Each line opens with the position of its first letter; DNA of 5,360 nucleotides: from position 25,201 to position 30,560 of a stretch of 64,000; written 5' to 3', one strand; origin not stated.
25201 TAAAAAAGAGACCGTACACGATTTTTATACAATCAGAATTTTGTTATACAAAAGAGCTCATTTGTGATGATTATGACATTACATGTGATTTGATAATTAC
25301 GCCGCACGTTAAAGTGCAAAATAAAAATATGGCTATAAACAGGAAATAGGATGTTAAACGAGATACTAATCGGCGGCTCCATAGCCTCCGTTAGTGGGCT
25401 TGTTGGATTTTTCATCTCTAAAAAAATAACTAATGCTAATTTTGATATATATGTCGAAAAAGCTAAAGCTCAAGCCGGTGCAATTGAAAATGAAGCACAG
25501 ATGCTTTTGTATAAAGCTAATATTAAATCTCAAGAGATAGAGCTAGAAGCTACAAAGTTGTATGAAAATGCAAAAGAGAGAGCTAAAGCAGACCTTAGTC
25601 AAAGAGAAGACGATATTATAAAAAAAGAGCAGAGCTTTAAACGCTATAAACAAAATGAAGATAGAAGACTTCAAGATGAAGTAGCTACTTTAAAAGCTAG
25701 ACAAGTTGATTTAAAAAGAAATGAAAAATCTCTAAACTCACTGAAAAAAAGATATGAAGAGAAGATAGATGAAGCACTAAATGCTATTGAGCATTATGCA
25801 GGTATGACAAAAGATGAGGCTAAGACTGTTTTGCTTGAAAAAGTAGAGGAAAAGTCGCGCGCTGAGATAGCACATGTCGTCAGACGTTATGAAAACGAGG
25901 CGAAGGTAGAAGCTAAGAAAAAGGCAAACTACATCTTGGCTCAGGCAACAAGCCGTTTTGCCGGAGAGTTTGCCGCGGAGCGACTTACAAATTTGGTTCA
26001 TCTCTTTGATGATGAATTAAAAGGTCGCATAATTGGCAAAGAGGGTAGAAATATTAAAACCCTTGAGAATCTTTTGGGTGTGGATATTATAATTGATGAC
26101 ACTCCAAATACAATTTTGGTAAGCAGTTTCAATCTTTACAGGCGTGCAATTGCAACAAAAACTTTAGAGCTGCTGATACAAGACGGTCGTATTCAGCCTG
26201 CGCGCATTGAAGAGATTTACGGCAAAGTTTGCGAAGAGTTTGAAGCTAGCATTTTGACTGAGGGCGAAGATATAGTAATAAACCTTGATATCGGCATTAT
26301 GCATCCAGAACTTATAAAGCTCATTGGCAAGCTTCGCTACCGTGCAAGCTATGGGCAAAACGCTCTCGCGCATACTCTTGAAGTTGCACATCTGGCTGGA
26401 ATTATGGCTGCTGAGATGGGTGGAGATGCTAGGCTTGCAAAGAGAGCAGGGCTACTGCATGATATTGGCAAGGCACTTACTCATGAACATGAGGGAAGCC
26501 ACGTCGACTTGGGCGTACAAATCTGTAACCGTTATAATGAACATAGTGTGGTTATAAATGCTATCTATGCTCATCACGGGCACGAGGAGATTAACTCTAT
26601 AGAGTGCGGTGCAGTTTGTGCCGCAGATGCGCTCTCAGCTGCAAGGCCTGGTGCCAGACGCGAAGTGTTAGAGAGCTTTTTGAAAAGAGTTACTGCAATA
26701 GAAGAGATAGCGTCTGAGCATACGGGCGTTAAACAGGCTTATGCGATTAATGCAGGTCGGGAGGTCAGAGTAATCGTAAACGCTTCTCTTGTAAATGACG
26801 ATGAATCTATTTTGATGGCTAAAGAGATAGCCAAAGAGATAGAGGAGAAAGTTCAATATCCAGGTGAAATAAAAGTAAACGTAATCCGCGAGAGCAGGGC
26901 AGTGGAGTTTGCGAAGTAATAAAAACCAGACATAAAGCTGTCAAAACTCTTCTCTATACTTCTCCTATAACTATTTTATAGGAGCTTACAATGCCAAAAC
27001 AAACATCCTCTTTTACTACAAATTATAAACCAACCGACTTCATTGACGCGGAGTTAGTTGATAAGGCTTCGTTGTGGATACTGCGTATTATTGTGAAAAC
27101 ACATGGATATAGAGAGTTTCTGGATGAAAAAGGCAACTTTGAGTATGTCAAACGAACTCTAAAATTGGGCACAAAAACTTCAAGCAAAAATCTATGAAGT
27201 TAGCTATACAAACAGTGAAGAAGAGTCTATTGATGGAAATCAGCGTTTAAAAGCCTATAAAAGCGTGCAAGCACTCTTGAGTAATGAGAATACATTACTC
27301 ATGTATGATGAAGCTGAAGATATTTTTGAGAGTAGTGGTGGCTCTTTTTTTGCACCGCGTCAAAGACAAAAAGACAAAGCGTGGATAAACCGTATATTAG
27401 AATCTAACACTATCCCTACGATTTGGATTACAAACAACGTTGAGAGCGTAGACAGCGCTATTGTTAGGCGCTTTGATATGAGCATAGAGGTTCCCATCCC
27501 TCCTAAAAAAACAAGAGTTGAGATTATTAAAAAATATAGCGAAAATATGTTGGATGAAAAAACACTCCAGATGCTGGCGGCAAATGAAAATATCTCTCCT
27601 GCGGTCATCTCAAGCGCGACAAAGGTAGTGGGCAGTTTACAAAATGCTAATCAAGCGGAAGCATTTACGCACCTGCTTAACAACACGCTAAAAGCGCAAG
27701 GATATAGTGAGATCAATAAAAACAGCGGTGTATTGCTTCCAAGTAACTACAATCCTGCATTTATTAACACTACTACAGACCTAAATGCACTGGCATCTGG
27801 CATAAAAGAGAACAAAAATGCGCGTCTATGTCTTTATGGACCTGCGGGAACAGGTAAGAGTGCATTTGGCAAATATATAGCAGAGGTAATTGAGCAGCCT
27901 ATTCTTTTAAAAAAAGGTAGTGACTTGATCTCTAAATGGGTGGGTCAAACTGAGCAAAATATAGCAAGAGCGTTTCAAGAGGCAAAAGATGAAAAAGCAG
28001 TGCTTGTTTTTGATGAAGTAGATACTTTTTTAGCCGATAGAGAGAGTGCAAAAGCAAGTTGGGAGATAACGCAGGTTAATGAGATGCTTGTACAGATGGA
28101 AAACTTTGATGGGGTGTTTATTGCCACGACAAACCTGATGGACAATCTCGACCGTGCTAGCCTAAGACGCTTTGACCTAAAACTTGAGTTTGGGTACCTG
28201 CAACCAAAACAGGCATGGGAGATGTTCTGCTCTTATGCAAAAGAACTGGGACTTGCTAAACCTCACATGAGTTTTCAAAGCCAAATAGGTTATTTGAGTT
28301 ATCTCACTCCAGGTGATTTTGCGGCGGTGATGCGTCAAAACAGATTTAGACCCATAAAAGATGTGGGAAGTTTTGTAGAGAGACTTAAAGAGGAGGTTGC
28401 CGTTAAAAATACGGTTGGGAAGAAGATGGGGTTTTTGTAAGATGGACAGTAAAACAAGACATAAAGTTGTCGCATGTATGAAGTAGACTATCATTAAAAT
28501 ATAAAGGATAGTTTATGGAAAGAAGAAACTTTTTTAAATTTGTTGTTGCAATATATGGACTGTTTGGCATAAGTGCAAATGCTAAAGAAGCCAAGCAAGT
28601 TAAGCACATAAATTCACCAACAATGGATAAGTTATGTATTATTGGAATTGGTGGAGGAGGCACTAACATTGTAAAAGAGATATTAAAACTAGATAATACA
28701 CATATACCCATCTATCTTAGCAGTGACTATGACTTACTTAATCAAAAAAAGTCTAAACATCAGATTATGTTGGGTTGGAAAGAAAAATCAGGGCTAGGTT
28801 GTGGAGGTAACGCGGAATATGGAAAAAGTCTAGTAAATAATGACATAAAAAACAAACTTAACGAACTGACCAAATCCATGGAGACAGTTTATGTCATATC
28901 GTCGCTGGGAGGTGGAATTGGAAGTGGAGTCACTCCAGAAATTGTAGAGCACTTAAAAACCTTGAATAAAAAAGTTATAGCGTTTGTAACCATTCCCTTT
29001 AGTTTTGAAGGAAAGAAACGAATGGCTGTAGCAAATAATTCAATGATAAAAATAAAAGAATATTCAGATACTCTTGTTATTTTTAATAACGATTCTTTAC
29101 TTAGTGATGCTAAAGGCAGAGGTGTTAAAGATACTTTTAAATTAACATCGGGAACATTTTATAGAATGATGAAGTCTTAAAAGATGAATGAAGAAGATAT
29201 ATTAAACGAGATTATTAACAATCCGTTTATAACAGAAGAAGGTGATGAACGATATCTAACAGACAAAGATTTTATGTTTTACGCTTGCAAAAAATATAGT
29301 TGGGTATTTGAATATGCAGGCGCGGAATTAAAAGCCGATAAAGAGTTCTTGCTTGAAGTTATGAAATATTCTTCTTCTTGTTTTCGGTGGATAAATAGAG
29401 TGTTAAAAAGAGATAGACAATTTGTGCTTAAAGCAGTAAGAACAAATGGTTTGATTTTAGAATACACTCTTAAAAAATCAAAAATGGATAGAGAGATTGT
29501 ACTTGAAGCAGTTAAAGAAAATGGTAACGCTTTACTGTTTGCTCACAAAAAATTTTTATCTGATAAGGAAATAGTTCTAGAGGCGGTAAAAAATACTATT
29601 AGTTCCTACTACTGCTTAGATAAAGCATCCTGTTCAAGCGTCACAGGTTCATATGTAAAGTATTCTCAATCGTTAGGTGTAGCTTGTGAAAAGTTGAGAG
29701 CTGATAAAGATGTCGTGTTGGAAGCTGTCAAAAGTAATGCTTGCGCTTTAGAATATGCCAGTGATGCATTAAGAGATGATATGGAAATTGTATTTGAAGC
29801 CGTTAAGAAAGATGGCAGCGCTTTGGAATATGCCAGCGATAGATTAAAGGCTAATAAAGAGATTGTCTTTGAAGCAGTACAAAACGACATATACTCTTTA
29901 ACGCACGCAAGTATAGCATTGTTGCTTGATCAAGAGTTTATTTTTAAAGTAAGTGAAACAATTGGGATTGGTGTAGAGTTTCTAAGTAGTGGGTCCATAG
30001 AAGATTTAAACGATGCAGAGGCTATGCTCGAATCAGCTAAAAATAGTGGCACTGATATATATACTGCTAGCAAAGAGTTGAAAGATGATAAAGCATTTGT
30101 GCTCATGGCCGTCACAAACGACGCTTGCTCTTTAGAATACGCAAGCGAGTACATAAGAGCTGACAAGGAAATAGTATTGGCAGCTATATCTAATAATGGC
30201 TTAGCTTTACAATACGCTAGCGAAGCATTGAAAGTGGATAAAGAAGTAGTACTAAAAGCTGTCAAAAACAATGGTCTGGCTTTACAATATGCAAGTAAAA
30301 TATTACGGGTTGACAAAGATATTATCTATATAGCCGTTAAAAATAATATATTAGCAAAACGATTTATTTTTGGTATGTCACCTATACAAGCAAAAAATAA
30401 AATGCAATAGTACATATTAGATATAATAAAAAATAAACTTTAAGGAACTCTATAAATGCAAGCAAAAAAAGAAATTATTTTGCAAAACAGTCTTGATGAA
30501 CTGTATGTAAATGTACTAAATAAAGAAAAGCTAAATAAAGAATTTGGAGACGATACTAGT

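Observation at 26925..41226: A 14 kb accessory island built from seven cassettes, each opened by the same 18-nt box + exact 12-nt spacer + -10-like hexamer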

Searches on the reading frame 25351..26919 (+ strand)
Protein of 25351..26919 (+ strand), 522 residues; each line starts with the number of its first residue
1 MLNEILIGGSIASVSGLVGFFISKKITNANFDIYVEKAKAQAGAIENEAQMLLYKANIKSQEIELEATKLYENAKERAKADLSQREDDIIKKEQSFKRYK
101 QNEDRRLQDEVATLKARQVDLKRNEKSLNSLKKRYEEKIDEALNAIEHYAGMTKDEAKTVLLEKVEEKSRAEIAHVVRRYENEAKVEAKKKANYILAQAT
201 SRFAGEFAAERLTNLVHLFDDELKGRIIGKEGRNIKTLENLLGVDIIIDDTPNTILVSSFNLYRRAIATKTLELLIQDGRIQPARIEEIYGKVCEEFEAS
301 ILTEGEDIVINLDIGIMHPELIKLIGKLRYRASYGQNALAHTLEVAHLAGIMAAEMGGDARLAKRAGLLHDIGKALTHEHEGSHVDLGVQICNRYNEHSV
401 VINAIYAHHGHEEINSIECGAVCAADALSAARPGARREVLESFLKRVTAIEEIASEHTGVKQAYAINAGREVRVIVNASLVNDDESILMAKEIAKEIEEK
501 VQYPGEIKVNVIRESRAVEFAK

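Call 5: search_protein_families(library=pfam, proteins=[window:25351-26919:+], max_evalue=0.01)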
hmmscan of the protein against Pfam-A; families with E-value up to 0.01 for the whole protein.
window:25351-26919:+ (522 aa): 5 families
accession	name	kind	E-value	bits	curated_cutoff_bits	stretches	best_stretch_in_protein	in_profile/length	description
PF12072.13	RNase_Y_N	-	6.3e-21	75.2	32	1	12-206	10-200/201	RNase Y N-terminal region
PF01966.28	HD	-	9.9e-18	65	22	1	340-430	3-115/116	HD domain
PF00013.35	KH_1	-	7.5e-06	26.1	21.5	1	221-259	8-52/66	KH domain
PF07650.23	KH_2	-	0.00037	20.7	22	1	224-246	36-58/78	KH domain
PF08668.18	HDOD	-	0.00085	19.3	22.9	1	339-413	96-171/196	HDOD domain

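Call 7: find_encoding_contigs(protein=window:25351-26919:+, flank=10000, max_places=10)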
Protein window:25351-26919:+ (522 aa): no gene with exactly this product is on record in the collection.

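Call 42: find_related_loci(query=window:25351-26916:+, collection=metagenome_contigs, flank=10000)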
Query window:25351-26916:+ (522 aa) in metagenome_contigs; peptide patterns used: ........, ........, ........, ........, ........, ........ (x = any residue, [..] = any of these).
328 stretches matched a pattern; 112 encode a relative of the query (tblastn E <= 1e-3); the best 80 are kept; 80 distinct loci.
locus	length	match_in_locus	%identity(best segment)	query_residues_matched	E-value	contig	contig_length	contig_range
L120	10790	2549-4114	96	1-522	0e+0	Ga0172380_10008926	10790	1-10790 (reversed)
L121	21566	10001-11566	94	1-522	0e+0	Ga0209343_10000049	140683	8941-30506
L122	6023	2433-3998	91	1-522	0e+0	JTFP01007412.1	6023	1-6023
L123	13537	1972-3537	90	1-522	0e+0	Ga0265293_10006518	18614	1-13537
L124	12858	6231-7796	90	1-522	0e+0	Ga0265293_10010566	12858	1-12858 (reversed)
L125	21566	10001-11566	89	1-522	0e+0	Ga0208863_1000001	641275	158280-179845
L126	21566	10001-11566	89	1-522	0e+0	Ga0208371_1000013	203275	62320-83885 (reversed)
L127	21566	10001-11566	89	1-522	0e+0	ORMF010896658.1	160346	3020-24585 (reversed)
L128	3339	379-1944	87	1-522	0e+0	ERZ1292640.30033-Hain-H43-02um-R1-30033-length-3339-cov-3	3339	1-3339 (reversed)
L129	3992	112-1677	86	1-522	0e+0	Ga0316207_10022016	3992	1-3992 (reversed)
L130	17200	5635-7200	86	1-522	0e+0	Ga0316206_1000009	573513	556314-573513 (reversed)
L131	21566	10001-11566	83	1-522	0e+0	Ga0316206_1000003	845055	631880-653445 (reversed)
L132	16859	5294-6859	84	1-522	0e+0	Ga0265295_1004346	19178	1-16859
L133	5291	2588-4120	84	12-522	0e+0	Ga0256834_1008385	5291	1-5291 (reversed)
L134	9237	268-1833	82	1-522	0e+0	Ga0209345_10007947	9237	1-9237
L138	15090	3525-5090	81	1-522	0e+0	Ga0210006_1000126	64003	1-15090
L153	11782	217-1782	82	1-522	0e+0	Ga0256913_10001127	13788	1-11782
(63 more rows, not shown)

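Call 85: search_protein_families(library=pfam, proteins=[L138:5220-6578:+, L138:6582-7412:+, L138:7425-8177:+, L138:8192-10537:+, L138:10606-11184:-, L153:1904-2710:-, L153:2700-3764:-, L153:3774-6068:-], max_evalue=0.001)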
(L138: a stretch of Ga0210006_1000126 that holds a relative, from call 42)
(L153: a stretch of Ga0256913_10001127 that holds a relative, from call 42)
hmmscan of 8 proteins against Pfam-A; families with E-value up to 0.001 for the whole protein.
L138:5220-6578:+ (453 aa): 0 families

L138:6582-7412:+ (277 aa): 0 families

L138:7425-8177:+ (251 aa): 0 families

L138:8192-10537:+ (782 aa): 2 families
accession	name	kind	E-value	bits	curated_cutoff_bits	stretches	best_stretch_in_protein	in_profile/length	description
PF22839.2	DUF7015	-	1.6e-05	25.4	35.2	0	272-314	36-80/100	Domain of unknown function (DUF7015)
PF01471.23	PG_binding_1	-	7.3e-05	23.3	23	0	284-315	4-35/57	Putative peptidoglycan binding domain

L138:10606-11184:- (193 aa): 1 family
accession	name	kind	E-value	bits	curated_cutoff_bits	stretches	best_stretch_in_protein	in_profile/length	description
PF11845.13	Tll0287-like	-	2.4e-25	90.1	24.1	1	61-191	34-143/144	Tll0287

L153:1904-2710:- (269 aa): 1 family
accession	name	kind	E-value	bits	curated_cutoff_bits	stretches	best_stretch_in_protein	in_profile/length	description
PF16106.10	DUF4824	-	3.9e-49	167.8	25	1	22-261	2-252/252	Domain of unknown function (DUF4824)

L153:2700-3764:- (355 aa): 1 family
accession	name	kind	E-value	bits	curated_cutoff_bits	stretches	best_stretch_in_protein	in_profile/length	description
PF09925.14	DUF2157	-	6e-15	55.7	32.4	1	69-184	30-145/146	Predicted membrane protein (DUF2157)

L153:3774-6068:- (765 aa): 3 families
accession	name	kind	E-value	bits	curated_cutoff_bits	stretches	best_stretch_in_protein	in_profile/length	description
PF01935.23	DUF87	-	7.4e-08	33.2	23.2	1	13-294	3-217/220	Helicase HerA, central domain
PF05872.18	HerA_C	-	1.8e-05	24.1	22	0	29-74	19-64/502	Helicase HerA-like C-terminal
PF10412.15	TrwB_AAD_bind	-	5.5e-05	22.7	20.5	0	29-70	13-54/387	Type IV secretion-system coupling protein DNA-binding domain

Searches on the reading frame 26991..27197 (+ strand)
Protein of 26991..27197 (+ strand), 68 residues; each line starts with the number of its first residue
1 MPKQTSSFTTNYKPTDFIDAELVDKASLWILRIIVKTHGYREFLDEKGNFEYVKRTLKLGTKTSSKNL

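Call 5: search_protein_families(library=pfam, proteins=[window:26991-27197:+], max_evalue=0.01)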
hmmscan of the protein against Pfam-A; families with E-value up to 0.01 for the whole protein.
window:26991-27197:+ (68 aa): 0 families

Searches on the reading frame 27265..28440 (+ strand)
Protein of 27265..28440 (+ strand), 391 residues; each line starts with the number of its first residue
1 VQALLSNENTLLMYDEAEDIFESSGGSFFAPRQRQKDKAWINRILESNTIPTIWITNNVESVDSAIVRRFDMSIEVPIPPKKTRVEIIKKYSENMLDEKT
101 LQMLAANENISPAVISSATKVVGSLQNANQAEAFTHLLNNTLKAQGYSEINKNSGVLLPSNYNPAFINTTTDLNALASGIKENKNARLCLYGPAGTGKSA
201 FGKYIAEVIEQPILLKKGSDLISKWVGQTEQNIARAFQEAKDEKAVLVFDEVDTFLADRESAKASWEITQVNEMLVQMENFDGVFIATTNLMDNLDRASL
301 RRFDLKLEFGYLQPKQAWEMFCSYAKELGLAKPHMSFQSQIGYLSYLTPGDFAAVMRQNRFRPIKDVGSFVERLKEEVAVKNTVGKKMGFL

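Call 5: search_protein_families(library=pfam, proteins=[window:27265-28440:+], max_evalue=0.01)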
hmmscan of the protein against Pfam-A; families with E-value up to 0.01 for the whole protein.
window:27265-28440:+ (391 aa): 7 families
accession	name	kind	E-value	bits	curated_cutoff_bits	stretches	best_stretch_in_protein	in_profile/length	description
PF00004.35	AAA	-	1.5e-32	113.2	21.2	1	188-311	1-131/131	ATPase family associated with various cellular activities (AAA)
PF01637.24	ATPase_2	-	1.4e-05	25.4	33.2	0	166-209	1-44/225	ATPase domain predominantly from Archaea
PF07728.20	AAA_5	-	1.6e-05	25.4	22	1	188-256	2-79/139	AAA domain (dynein-related subfamily)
PF13479.12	AAA_24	-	0.00031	21.1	27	1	184-256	1-77/195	AAA domain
PF00910.28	RNA_helicase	-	0.00087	20.2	21.5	1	188-280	1-86/105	RNA helicase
PF00005.33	ABC_tran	-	0.0033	18.4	25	0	183-271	9-88/137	ABC transporter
PF13191.12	AAA_16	-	0.0045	17.9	32.6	0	173-212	12-51/167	AAA ATPase domain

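Call 15: search_protein_families(library=padloc, proteins=[window:27265-28440:+], max_evalue=0.01)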
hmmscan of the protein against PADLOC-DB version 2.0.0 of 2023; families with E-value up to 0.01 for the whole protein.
window:27265-28440:+ (391 aa): 10 families
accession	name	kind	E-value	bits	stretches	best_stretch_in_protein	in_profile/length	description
PDLC02196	IetA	-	7.9e-37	125.5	2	166-332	104-270/374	-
PDLC02195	IetA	-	1.5e-34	118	2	185-339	137-294/395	-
PDLC04232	IetA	-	4.1e-29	100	2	185-330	116-264/330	-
PDLC04231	IetA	-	1.7e-20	71.9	1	185-310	117-245/262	-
PDLC00915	TRIP13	-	1e-13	49.4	2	189-311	67-210/302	TRIP13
PDLC00914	TRIP13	-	6.3e-11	40.3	2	182-333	68-239/302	TRIP13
PDLC04791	PDC-S01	-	1.1e-05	22.3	1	173-274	7-111/395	-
PDLC03838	DolB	-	4.7e-05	20.8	1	181-314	162-307/375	-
PDLC02779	SspC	-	6.3e-05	19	1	173-242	34-101/1054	SspC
PDLC02775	SspC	-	0.0045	12.7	1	168-241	34-109/1064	SspC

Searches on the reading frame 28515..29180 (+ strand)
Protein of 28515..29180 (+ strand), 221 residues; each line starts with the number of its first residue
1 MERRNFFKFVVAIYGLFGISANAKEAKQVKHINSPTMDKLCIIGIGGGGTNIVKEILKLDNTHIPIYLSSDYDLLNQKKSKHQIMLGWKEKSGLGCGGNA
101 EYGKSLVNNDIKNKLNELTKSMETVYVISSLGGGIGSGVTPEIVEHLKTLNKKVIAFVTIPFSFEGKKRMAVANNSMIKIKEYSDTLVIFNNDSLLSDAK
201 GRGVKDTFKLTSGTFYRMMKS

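Call 5: search_protein_families(library=pfam, proteins=[window:28515-29180:+], max_evalue=0.01)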
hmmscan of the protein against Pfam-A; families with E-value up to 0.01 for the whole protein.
window:28515-29180:+ (221 aa): 2 families
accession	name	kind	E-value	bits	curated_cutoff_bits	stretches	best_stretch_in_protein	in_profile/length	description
PF00091.31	Tubulin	-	8.5e-28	98.4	33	1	40-197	2-187/190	Tubulin/FtsZ family, GTPase domain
PF13809.12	Tubulin_2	-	0.00014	21.7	27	0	109-161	137-206/356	Tubulin like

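Call 15: search_protein_families(library=padloc, proteins=[window:28515-29180:+], max_evalue=0.01)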
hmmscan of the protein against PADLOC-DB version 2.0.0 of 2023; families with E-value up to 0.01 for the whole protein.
window:28515-29180:+ (221 aa): 0 families

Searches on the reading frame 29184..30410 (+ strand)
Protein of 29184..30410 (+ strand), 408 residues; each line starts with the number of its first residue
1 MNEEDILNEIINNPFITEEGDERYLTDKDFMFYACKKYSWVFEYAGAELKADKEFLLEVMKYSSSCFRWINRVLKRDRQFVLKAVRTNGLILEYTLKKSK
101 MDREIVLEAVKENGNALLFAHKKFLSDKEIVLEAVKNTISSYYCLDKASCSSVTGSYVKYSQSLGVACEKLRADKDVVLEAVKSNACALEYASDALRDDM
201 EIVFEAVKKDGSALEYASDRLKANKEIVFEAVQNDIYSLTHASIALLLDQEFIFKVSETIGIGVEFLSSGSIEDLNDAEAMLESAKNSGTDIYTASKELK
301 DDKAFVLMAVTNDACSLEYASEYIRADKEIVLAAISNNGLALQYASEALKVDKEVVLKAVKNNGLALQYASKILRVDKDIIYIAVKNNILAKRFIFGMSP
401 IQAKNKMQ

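Call 5: search_protein_families(library=pfam, proteins=[window:29184-30410:+], max_evalue=0.01)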
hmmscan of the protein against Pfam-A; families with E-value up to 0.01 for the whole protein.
window:29184-30410:+ (408 aa): 1 family
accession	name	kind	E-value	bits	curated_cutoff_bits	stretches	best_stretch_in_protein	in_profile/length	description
PF13475.11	DUF4116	-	5.1e-107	349.7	24.9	9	327-375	1-49/49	Domain of unknown function (DUF4116)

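Call 15: search_protein_families(library=padloc, proteins=[window:29184-30410:+], max_evalue=0.01)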
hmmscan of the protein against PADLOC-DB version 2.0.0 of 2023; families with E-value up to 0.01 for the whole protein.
window:29184-30410:+ (408 aa): 0 families
